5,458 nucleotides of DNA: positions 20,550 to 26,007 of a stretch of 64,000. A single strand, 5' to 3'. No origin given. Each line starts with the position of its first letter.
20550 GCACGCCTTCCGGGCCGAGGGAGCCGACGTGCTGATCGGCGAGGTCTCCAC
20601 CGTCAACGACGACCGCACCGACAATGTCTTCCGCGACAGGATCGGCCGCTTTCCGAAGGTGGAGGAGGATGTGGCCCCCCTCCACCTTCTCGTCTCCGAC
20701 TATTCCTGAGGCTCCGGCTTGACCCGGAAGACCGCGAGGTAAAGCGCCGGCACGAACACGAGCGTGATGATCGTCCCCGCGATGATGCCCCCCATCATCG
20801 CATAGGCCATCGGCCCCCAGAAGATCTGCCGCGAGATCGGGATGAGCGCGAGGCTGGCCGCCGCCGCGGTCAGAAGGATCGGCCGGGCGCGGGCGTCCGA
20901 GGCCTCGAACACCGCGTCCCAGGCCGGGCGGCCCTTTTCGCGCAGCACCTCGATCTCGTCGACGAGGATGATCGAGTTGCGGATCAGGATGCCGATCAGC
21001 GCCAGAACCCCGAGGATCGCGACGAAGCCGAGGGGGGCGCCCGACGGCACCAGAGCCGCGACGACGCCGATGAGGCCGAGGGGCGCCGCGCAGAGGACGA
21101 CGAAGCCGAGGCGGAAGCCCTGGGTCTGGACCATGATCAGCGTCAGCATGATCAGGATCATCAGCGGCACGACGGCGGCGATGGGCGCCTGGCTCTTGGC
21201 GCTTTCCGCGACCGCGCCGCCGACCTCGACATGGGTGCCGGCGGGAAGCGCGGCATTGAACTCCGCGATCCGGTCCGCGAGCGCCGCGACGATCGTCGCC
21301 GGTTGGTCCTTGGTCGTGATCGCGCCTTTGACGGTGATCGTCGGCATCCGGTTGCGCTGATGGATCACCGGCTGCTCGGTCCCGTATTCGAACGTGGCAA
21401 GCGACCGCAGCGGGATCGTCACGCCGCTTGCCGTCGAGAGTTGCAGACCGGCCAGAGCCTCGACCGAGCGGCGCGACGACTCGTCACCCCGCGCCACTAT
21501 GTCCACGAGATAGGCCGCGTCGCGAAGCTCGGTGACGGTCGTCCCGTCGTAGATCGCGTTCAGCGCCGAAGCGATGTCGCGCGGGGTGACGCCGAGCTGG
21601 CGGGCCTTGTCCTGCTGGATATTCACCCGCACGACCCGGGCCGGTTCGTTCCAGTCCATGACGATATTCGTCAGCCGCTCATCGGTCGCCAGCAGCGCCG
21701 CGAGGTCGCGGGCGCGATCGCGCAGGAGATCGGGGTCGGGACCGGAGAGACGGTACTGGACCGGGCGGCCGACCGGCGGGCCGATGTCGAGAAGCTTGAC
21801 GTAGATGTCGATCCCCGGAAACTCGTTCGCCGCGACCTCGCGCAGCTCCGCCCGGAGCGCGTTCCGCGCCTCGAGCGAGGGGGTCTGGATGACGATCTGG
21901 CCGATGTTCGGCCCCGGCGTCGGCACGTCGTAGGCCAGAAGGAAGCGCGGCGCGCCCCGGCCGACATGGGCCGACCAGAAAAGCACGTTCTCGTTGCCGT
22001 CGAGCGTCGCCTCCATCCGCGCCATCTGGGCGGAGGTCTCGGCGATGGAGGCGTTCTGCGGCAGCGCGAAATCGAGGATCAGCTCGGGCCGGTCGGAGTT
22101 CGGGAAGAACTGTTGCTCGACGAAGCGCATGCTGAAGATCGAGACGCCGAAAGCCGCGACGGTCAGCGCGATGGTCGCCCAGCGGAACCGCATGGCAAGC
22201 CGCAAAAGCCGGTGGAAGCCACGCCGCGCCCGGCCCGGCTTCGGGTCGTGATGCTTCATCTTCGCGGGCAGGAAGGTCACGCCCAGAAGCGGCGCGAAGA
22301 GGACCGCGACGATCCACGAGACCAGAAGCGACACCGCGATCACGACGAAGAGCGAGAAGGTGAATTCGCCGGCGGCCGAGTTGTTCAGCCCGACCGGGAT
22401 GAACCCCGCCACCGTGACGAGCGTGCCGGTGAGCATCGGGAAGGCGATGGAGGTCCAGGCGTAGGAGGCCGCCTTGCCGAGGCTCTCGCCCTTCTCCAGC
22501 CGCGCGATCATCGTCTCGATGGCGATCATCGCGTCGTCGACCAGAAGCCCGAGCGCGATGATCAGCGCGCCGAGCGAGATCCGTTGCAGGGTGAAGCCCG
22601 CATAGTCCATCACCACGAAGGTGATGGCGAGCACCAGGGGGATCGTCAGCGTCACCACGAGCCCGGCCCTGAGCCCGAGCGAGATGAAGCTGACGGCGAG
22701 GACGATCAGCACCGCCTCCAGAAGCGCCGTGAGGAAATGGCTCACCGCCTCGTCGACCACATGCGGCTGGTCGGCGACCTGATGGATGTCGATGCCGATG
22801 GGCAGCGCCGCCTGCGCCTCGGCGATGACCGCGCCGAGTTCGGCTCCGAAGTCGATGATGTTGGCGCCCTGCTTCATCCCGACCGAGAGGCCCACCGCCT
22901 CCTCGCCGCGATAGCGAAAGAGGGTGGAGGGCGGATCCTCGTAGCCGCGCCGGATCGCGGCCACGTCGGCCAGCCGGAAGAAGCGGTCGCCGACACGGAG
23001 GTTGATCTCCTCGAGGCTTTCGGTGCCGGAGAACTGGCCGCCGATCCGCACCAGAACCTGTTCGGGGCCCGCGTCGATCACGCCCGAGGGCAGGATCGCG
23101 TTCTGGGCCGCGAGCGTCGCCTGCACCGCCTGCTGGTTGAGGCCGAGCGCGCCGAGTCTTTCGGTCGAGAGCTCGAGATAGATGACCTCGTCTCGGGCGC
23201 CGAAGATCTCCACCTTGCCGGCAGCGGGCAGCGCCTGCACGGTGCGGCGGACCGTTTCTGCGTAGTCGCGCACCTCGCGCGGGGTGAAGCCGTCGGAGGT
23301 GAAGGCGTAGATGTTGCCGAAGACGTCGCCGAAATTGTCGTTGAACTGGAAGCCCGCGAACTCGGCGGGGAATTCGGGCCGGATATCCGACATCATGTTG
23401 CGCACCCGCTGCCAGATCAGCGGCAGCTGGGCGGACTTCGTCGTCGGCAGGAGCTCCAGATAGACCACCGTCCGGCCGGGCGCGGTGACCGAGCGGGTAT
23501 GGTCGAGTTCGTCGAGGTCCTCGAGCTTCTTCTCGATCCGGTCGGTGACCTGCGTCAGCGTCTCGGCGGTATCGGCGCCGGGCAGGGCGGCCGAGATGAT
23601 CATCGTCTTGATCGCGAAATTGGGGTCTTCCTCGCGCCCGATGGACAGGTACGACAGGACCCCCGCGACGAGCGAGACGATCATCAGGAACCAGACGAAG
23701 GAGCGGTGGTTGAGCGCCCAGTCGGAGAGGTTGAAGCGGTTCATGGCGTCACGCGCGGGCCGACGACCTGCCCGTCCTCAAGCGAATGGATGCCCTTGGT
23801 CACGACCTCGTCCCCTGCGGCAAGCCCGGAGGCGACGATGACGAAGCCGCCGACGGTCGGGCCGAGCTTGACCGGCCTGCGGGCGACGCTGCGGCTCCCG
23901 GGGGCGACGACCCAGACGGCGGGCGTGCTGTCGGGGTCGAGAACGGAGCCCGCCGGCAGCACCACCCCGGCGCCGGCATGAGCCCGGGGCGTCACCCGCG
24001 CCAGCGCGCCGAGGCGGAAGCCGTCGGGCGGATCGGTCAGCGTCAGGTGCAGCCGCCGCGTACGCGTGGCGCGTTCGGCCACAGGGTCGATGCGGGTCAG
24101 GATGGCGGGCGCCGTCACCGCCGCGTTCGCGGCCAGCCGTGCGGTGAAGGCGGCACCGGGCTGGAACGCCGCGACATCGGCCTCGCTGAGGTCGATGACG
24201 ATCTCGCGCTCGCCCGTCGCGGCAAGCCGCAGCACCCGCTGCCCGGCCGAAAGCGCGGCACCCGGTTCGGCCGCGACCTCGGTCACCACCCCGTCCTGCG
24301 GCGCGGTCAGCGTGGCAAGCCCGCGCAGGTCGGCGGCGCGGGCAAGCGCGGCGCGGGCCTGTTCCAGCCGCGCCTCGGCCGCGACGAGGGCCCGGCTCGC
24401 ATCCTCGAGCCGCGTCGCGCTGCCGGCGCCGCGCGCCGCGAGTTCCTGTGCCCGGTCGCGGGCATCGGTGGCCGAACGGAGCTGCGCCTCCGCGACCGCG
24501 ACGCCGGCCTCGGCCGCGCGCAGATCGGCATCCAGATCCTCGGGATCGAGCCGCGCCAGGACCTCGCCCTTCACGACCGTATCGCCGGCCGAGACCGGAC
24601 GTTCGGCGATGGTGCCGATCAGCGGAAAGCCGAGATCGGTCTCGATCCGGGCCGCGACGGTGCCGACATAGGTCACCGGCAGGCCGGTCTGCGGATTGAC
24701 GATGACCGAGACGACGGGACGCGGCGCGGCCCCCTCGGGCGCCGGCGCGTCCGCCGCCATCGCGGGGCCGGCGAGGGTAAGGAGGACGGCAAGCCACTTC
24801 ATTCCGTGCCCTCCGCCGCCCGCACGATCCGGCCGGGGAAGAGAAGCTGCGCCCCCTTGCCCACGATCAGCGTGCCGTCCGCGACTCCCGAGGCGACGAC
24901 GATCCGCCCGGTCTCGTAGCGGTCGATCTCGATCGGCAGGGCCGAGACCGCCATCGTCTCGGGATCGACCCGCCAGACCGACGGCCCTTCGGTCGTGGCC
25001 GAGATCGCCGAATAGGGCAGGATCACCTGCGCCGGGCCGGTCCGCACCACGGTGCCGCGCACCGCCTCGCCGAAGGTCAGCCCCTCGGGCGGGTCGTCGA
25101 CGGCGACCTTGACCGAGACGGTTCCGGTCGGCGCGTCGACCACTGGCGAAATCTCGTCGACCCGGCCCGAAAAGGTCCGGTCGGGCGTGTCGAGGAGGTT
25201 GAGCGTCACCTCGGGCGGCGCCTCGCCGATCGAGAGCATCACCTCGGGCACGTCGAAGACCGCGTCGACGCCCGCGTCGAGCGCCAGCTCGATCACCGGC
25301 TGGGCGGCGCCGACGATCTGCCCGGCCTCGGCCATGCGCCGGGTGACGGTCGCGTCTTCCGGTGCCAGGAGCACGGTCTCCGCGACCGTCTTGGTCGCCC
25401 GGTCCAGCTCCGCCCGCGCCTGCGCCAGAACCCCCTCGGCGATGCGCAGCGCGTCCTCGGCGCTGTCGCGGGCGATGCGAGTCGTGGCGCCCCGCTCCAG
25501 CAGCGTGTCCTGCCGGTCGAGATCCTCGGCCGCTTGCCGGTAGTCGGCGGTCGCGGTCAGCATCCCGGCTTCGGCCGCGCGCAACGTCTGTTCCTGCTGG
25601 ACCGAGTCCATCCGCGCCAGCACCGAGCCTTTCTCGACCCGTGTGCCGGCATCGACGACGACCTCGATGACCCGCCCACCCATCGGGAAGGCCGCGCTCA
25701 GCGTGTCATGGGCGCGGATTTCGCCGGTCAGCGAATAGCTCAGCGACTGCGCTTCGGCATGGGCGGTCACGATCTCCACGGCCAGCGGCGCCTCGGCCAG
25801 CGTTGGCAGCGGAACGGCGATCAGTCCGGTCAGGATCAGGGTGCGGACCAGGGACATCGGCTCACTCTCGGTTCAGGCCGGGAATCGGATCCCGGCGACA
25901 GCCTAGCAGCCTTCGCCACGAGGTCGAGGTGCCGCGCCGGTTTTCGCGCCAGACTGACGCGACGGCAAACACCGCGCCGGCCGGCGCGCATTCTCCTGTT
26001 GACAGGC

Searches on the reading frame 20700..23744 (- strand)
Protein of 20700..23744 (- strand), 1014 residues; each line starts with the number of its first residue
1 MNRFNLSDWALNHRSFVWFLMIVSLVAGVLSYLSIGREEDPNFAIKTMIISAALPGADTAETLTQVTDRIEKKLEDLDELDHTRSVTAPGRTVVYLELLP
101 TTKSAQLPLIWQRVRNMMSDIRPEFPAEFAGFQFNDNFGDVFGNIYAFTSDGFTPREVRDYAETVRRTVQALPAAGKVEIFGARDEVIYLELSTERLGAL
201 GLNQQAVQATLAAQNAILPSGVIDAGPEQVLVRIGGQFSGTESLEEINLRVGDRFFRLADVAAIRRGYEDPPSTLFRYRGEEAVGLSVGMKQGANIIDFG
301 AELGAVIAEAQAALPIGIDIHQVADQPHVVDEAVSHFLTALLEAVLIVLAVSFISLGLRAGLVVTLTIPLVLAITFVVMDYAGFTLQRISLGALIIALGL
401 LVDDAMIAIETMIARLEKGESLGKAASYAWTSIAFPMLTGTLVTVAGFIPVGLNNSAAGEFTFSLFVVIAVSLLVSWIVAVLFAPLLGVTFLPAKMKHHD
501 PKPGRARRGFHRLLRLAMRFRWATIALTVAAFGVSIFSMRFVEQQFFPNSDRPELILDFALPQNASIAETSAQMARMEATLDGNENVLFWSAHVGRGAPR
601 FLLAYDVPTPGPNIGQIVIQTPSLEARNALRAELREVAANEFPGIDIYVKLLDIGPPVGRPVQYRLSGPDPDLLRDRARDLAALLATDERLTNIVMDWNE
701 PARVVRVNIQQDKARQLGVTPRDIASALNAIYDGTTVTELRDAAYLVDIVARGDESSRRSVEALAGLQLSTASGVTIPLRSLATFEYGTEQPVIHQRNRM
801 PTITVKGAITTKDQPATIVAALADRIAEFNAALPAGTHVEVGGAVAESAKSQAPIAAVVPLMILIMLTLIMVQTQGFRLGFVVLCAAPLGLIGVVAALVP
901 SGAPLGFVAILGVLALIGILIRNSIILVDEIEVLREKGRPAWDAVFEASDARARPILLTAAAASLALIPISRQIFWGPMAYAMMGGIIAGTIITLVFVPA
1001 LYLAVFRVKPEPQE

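Call 77: search_protein_families(library=pfam, proteins=[window:20700-23744:-], max_evalue=0.00001)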
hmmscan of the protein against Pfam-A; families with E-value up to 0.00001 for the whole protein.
window:20700-23744:- (1014 aa): 1 family
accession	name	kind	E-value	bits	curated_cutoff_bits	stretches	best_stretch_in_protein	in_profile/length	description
PF00873.25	ACR_tran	-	3.2e-149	499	28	1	7-1005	2-1020/1021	AcrB/AcrD/AcrF family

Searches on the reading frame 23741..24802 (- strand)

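Call 77: search_protein_families(library=pfam, proteins=[window:23741-24802:-], max_evalue=0.00001)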
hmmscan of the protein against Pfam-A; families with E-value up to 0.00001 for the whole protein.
window:23741-24802:- (353 aa): 3 families
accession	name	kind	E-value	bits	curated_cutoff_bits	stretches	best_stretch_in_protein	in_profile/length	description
PF13437.12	HlyD_3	-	1.8e-16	61.2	22.2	1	164-262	1-103/106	HlyD family secretion protein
PF16576.10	HlyD_D23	-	1.1e-14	54.6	30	1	71-267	36-213/214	Barrel-sandwich domain of CusB or HlyD membrane-fusion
PF00364.28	Biotin_lipoyl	-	6.2e-06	26.4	22.1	0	164-192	44-72/73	Biotin-requiring enzyme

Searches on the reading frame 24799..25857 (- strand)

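Call 77: search_protein_families(library=pfam, proteins=[window:24799-25857:-], max_evalue=0.00001)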
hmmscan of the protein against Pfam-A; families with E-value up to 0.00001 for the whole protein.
window:24799-25857:- (352 aa): 2 families
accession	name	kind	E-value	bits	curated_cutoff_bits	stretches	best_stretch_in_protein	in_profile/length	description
PF16576.10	HlyD_D23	-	3.1e-18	66.3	30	1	59-260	26-208/214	Barrel-sandwich domain of CusB or HlyD membrane-fusion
PF13437.12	HlyD_3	-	2.9e-10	41.2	22.2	1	162-261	1-104/106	HlyD family secretion protein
